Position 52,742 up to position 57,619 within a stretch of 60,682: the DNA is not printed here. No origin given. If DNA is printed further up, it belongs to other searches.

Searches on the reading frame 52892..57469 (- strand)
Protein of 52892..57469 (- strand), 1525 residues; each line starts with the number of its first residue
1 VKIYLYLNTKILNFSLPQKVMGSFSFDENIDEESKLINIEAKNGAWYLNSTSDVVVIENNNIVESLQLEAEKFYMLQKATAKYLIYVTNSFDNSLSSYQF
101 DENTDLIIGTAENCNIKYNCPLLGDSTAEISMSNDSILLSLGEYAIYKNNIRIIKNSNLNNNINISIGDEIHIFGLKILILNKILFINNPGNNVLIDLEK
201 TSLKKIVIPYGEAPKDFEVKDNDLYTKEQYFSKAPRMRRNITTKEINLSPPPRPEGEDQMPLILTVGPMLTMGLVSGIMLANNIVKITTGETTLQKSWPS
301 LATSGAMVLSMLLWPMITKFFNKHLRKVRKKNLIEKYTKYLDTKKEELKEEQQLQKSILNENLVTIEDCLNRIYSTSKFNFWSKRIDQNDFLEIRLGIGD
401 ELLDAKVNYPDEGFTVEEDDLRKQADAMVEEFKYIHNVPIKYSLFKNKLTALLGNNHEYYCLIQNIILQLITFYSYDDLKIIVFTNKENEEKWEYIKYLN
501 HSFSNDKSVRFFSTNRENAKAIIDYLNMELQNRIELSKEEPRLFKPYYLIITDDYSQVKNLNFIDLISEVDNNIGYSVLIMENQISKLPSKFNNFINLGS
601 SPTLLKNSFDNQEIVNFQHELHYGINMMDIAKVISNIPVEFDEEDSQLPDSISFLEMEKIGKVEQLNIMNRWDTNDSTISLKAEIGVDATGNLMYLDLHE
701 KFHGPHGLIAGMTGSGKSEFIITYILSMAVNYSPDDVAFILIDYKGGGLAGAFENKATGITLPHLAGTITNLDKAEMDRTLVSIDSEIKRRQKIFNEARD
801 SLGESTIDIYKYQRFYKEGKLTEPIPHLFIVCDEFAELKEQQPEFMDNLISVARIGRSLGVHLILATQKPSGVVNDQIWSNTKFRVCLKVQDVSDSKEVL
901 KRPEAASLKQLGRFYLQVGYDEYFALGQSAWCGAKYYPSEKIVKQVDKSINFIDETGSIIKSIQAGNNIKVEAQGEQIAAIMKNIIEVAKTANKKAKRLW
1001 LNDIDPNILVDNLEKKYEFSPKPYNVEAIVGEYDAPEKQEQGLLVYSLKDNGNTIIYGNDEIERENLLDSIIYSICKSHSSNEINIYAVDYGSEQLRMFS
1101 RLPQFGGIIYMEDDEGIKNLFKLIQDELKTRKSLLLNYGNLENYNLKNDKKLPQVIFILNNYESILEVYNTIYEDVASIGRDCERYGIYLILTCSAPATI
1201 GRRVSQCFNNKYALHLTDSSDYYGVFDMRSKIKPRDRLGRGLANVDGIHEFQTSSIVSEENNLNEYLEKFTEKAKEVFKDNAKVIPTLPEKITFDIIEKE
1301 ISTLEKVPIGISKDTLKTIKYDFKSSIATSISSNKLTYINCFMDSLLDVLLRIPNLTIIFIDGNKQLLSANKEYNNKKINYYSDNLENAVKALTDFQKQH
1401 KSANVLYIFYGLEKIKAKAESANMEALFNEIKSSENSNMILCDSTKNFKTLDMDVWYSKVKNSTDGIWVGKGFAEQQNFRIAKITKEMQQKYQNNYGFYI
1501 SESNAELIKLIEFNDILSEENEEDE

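Call 9: search_protein_families(library=pfam, proteins=[window:52892-57469:-], max_evalue=0.01)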
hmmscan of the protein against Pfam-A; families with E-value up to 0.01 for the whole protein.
window:52892-57469:- (1525 aa): 2 families
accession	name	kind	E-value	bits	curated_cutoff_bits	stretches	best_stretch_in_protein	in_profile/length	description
PF01580.24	FtsK_SpoIIIE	-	2.2e-35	122.5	24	2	674-871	11-220/221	FtsK/SpoIIIE family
PF05872.18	HerA_C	-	0.0039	16.3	22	0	699-751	16-63/502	Helicase HerA-like C-terminal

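Call 63: search_protein_families(library=ncbifam, proteins=[window:52892-57469:-], max_evalue=0.01)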
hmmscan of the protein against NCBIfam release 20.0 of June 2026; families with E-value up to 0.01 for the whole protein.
window:52892-57469:- (1525 aa): 5 families
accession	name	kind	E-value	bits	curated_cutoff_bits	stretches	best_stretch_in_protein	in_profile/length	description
TIGR03928.1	T7_EssCb_Firm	equivalog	3.9e-280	932.5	778.4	1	230-1511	5-1295/1296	type VII secretion protein EssC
TIGR03924.1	T7SS_EccC_a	equivalog_domain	2.9e-101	340.3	509.15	2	250-922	3-660/673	type VII secretion protein EccCa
TIGR03925.1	T7SS_EccC_b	equivalog_domain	5.7e-62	209.8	346.55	2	981-1394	2-432/564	type VII secretion protein EccCb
NF007615.0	PRK10263.1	equivalog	7e-16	57.1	1566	1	679-913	988-1229/1355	DNA translocase FtsK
NF041214.1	plasmid_TraB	equivalog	0.00085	17.9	800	1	703-895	247-414/639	plasmid transfer protein TraB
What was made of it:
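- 52633..57469 (-): EssC (1525 aa) and an overlapping 88-aa gene in the position of EsaB/YukD. Both lie inside the element as delimited here. TIGR03928 T7_EssCb_Firm, 932 bits against a cut-off of 778 (call 63).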
